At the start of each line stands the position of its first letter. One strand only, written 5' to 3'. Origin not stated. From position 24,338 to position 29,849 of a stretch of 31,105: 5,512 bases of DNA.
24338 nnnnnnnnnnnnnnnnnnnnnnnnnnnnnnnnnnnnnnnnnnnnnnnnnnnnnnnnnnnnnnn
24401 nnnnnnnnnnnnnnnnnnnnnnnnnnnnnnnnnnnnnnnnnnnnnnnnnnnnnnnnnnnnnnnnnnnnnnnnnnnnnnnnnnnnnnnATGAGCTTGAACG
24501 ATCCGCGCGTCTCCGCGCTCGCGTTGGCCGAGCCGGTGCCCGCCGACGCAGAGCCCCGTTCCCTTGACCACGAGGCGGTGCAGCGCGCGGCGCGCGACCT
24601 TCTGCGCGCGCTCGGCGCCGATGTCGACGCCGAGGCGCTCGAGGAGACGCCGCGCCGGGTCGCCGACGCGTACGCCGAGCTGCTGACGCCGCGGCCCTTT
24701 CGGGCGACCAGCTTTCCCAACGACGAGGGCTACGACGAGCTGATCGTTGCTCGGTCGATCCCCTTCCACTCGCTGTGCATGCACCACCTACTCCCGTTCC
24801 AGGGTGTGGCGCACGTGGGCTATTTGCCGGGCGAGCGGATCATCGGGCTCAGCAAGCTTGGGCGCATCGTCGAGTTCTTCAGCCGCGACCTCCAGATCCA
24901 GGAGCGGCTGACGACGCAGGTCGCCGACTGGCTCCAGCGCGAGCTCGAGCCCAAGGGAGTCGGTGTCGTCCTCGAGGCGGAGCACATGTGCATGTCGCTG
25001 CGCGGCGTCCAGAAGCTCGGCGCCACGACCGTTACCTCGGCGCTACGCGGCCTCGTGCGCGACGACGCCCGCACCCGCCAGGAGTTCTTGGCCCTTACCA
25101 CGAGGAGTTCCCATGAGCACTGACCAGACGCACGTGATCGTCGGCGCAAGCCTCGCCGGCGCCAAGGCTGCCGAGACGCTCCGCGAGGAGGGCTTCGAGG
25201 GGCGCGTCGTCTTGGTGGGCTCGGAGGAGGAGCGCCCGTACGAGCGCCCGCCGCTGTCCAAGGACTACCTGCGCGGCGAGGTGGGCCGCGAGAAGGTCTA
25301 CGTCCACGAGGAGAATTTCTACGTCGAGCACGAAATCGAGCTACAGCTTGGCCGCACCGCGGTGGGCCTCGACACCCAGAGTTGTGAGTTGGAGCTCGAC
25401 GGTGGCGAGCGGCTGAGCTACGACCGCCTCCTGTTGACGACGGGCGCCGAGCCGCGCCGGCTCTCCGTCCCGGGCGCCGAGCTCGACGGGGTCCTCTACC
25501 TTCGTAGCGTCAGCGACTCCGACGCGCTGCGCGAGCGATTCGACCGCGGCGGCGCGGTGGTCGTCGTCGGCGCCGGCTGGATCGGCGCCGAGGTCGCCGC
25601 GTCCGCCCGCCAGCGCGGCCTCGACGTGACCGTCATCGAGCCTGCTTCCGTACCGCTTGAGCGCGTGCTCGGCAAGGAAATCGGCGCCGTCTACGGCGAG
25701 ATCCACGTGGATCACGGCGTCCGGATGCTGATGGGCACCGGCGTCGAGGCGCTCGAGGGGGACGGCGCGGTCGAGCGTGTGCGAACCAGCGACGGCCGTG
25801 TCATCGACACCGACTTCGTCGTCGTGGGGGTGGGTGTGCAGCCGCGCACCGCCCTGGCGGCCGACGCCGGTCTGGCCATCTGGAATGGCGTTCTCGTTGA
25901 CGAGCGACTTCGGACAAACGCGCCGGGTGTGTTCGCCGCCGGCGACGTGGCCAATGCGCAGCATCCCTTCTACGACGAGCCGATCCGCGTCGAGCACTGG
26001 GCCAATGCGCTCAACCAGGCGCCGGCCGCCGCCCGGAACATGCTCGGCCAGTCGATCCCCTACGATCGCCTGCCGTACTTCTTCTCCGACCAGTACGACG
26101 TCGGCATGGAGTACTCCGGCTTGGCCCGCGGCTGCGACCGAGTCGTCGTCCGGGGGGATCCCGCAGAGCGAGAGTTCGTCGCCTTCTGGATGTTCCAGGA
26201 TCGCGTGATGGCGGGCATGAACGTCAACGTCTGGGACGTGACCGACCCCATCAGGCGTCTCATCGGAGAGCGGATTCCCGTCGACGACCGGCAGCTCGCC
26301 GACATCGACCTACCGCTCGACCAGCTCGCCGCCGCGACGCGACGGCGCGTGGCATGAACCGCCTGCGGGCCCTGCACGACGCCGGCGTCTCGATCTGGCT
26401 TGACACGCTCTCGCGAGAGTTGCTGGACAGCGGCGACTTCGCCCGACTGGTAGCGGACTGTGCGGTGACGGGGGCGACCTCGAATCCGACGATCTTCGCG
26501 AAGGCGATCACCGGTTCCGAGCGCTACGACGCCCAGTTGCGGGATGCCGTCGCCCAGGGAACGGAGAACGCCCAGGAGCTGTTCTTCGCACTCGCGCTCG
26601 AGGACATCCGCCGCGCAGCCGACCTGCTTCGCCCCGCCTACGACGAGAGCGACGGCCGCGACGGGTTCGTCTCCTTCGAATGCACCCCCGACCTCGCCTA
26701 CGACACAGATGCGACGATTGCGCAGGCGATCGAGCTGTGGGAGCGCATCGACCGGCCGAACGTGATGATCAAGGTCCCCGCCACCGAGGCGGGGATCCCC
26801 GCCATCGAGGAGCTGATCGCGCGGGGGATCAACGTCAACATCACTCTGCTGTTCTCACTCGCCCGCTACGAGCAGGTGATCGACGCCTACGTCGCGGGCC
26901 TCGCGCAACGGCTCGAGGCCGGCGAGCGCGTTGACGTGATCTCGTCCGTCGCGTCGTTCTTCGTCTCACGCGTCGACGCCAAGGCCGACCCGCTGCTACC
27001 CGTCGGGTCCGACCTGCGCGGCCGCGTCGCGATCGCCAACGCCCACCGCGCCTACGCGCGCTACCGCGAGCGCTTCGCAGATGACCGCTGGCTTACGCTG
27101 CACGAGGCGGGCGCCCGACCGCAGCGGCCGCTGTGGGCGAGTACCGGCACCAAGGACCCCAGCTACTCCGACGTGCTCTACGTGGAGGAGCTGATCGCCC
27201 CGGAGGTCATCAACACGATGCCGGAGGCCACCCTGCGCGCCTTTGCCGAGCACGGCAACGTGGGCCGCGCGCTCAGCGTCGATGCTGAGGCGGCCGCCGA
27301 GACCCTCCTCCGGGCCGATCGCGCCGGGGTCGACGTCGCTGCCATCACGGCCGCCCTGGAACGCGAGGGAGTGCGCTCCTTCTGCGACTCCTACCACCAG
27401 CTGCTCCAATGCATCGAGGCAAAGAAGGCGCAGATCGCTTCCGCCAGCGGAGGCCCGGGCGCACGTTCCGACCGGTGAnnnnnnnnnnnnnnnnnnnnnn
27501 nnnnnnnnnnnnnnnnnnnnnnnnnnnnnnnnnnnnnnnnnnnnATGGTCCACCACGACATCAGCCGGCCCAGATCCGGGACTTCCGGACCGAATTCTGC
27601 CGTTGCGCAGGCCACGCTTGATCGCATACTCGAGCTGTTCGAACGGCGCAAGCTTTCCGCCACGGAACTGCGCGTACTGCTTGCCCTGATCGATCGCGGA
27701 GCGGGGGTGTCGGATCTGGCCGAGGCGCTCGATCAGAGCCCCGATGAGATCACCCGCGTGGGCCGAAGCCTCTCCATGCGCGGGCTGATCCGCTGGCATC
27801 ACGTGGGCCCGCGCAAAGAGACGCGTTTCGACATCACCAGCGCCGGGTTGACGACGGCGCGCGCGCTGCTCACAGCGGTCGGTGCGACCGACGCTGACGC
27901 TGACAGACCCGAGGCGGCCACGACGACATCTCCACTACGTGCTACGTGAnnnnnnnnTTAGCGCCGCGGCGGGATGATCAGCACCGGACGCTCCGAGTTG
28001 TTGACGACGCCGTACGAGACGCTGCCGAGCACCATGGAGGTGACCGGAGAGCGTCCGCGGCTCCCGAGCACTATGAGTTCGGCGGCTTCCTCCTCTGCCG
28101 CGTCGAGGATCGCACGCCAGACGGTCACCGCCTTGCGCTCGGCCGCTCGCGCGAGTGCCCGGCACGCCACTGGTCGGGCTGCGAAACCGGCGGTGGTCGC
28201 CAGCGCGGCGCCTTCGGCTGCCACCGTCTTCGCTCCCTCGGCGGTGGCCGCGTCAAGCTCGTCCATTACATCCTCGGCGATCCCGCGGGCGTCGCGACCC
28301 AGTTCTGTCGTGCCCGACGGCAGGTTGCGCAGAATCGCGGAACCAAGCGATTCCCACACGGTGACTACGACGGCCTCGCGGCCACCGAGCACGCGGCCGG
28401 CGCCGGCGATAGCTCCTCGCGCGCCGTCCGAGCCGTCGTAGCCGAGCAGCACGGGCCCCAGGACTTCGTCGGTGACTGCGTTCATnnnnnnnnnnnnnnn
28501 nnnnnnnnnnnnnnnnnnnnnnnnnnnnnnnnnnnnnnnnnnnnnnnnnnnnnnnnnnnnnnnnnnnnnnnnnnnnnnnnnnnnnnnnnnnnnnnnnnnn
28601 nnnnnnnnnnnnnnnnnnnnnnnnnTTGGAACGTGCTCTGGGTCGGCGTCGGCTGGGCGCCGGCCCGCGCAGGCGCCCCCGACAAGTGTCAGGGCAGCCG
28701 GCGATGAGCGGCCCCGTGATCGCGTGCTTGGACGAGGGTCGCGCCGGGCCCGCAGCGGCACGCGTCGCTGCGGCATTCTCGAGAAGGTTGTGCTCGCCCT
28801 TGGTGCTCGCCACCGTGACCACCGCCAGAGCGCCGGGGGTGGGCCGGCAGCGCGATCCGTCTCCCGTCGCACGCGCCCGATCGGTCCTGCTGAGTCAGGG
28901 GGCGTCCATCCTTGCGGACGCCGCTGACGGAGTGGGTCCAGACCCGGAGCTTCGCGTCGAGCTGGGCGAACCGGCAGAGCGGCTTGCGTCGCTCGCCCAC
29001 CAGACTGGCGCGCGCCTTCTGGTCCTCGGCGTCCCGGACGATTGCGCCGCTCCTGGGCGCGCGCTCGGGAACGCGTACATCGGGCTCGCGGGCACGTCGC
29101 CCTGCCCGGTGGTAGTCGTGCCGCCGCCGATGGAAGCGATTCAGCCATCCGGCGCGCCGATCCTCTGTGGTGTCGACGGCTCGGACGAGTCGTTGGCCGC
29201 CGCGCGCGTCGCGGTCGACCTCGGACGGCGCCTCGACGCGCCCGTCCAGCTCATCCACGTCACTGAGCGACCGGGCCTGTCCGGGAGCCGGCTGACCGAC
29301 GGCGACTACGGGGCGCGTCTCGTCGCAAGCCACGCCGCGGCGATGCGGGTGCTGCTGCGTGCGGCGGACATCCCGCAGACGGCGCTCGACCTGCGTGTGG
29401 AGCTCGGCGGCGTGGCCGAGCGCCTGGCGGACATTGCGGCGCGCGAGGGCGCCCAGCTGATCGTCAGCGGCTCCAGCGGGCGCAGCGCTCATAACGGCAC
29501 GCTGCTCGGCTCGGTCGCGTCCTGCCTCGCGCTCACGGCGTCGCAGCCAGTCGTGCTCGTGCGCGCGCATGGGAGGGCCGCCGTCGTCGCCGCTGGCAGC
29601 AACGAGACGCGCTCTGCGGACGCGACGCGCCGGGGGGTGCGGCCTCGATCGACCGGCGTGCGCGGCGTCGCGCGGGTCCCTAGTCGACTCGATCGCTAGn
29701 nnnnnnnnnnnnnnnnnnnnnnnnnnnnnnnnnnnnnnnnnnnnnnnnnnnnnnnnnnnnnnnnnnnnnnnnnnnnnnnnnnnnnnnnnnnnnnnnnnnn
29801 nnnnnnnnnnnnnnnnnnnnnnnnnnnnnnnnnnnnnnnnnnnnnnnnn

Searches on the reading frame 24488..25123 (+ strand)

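Call 9: search_protein_families(library=pfam, proteins=[window:24488-25123:+], max_evalue=0.01)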
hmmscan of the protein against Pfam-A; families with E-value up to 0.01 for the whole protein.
window:24488-25123:+ (211 aa): 1 family
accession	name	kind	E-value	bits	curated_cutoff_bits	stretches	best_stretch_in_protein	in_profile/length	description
PF01227.27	GTP_cyclohydroI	-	5.9e-63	212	27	1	32-203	2-177/179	GTP cyclohydrolase I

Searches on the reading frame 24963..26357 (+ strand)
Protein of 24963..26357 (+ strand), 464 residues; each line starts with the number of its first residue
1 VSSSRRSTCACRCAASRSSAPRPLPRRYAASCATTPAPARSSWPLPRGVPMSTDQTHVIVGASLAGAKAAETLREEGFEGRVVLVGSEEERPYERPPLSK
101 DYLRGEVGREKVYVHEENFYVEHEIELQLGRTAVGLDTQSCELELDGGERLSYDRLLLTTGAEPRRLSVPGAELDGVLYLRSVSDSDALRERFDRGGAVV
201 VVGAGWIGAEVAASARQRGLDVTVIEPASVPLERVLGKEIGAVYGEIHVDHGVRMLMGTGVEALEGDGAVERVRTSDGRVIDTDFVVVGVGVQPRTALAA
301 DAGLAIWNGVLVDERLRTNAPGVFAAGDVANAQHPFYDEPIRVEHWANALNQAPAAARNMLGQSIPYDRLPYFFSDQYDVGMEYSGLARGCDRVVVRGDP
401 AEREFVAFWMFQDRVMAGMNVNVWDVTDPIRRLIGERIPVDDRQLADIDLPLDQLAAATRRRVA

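Call 9: search_protein_families(library=pfam, proteins=[window:24963-26357:+], max_evalue=0.01)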
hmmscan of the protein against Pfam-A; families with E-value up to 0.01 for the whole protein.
window:24963-26357:+ (464 aa): 12 families
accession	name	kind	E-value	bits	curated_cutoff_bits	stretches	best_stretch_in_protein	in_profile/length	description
PF07992.20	Pyr_redox_2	-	9.3e-68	229.2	26.1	1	57-353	3-291/291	Pyridine nucleotide-disulphide oxidoreductase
PF14759.12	Reductase_C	-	6.8e-18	65.4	25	1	372-455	1-84/85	Reductase C-terminal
PF00070.33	Pyr_redox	-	1.8e-17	64.1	22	1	199-277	2-81/82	Pyridine nucleotide-disulphide oxidoreductase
PF13450.12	NAD_binding_8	-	1.3e-07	32.2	21.9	1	201-259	1-55/68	NAD(P)-binding Rossmann-like domain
PF01266.30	DAO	-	1.9e-06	28.1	27.9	1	199-228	2-31/353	FAD dependent oxidoreductase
PF13738.12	Pyr_redox_3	-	3.6e-06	26.9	30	1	155-327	127-305/305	Pyridine nucleotide-disulphide oxidoreductase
PF02254.24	TrkA_N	-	0.0001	23.1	23.8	0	199-247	1-49/116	TrkA-N domain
PF00890.30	FAD_binding_2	-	0.00036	20.3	20.4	0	309-337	372-407/414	FAD binding domain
PF02737.24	3HCDH_N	-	0.00066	20.1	22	1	199-236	2-39/180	3-hydroxyacyl-CoA dehydrogenase, NAD binding domain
PF05834.18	Lycopene_cycl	-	0.002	17.7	23.4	0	199-229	2-34/380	Lycopene cyclase protein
PF13241.12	NAD_binding_7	-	0.0043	18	22.1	0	197-229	8-40/104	Putative NAD(P)-binding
PF01494.25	FAD_binding_3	-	0.0058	16.3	22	0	58-83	5-30/349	FAD binding domain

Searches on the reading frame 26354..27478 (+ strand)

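Call 10: search_protein_families(library=pfam, proteins=[window:26354-27478:+], max_evalue=0.01)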
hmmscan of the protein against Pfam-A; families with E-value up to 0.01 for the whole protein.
window:26354-27478:+ (374 aa): 2 families
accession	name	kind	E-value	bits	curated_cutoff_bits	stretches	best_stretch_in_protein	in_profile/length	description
PF00923.25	TAL_FSA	-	1.7e-82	277.4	27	1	14-352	1-283/285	Transaldolase/Fructose-6-phosphate aldolase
PF20004.4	fvmX6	-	0.0071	15.9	27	0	63-121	117-175/349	FtsH ternary system domain X6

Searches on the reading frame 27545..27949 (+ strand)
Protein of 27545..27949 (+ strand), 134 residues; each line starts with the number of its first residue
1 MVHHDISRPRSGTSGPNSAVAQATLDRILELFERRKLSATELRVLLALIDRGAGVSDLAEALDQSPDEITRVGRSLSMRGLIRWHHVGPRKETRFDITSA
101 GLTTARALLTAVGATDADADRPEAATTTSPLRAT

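Call 10: search_protein_families(library=pfam, proteins=[window:27545-27949:+], max_evalue=0.01)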
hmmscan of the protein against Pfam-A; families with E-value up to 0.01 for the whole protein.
window:27545-27949:+ (134 aa): 2 families
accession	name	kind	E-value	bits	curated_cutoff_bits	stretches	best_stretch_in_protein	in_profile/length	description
PF25213.1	HVO_A0261_N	-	0.00014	22.1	35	1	38-113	10-79/86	HVO_A0261 N-terminal domain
PF01978.25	TrmB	-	0.0098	16.2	25.6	0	37-90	6-60/68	Sugar-specific transcriptional regulator TrmB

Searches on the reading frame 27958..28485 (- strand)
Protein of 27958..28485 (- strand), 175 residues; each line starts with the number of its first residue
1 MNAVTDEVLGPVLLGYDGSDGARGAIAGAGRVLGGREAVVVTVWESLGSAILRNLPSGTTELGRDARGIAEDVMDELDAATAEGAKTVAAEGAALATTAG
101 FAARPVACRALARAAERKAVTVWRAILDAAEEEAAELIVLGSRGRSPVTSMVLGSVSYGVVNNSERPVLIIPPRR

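Call 10: search_protein_families(library=pfam, proteins=[window:27958-28485:-], max_evalue=0.01)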
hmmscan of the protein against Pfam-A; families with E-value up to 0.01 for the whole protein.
window:27958-28485:- (175 aa): 1 family
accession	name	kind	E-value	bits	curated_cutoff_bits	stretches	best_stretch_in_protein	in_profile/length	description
PF00582.32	Usp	-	1.4e-17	65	24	1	11-172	4-141/141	Universal stress protein family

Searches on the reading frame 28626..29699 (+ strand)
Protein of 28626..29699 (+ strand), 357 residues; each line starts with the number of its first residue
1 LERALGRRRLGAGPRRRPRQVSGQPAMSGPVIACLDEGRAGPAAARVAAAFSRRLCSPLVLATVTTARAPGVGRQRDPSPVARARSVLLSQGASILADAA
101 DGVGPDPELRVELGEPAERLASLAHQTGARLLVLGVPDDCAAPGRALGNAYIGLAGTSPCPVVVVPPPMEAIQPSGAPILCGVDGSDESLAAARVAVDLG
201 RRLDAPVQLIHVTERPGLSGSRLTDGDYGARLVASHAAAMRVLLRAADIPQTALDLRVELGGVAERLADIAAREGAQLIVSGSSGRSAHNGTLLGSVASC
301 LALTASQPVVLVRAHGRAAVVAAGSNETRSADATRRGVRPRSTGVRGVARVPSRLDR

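Call 10: search_protein_families(library=pfam, proteins=[window:28626-29699:+], max_evalue=0.01)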
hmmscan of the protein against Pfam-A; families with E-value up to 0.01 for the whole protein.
window:28626-29699:+ (357 aa): 1 family
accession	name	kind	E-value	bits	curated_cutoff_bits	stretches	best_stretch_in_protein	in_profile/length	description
PF00582.32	Usp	-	3.5e-36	125.3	24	2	178-313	4-141/141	Universal stress protein family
